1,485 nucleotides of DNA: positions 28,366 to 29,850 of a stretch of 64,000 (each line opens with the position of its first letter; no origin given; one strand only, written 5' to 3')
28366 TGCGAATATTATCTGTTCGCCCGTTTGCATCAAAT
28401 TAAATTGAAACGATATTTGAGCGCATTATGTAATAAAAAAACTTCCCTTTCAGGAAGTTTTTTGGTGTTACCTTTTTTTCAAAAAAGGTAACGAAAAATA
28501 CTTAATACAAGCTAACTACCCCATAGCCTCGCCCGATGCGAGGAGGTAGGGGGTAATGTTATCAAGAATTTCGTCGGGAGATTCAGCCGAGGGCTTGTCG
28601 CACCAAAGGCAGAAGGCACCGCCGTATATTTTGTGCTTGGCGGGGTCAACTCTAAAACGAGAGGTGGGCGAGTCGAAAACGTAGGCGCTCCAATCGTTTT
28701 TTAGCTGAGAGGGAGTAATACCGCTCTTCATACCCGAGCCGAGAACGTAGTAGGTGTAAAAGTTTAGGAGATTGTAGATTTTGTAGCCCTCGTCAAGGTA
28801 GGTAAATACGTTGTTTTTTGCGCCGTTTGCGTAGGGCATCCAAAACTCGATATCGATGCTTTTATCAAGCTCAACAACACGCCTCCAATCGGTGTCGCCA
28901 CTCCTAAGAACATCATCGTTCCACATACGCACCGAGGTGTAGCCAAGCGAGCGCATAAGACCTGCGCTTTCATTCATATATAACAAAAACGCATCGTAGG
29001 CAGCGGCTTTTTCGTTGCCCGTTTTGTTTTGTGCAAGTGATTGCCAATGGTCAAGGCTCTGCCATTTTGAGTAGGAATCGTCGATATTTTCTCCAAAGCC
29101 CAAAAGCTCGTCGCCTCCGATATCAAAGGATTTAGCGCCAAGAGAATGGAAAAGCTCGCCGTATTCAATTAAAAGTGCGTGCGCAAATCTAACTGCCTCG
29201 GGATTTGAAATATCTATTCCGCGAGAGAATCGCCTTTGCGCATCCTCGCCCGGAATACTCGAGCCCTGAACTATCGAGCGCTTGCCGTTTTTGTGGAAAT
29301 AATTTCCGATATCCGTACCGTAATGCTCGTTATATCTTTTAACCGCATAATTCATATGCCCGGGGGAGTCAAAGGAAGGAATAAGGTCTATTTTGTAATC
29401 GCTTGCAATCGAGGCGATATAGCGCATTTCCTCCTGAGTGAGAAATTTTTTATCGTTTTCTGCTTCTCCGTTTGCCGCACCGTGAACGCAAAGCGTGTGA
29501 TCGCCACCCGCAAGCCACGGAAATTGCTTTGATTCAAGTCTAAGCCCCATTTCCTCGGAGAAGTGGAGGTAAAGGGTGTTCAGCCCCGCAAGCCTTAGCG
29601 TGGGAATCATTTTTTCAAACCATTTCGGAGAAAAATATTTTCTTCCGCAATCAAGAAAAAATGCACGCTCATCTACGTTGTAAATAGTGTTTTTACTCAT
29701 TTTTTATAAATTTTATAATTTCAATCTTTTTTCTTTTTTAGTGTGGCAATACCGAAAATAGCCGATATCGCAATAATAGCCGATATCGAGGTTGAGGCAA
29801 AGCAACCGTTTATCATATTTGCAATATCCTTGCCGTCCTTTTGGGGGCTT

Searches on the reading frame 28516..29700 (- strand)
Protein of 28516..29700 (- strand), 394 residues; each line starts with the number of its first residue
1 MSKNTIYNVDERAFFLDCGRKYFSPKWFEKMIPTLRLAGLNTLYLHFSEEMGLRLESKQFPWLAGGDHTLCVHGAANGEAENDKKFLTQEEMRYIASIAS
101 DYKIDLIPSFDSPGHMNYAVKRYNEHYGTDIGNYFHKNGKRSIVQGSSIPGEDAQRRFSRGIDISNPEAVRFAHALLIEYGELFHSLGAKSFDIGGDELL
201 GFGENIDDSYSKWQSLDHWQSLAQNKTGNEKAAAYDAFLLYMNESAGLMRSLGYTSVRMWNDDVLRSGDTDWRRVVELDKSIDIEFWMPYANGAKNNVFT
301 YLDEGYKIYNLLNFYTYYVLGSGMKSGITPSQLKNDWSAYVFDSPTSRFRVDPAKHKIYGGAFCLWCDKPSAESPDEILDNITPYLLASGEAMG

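Call 80: search_protein_families(library=pfam, proteins=[window:28516-29700:-], max_evalue=0.001)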
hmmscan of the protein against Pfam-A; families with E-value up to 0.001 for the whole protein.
window:28516-29700:- (394 aa): 1 family
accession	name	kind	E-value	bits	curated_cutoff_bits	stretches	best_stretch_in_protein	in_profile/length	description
PF00728.28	Glyco_hydro_20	-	6.4e-31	108.4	22.3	1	12-391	4-342/348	Glycosyl hydrolase family 20, catalytic domain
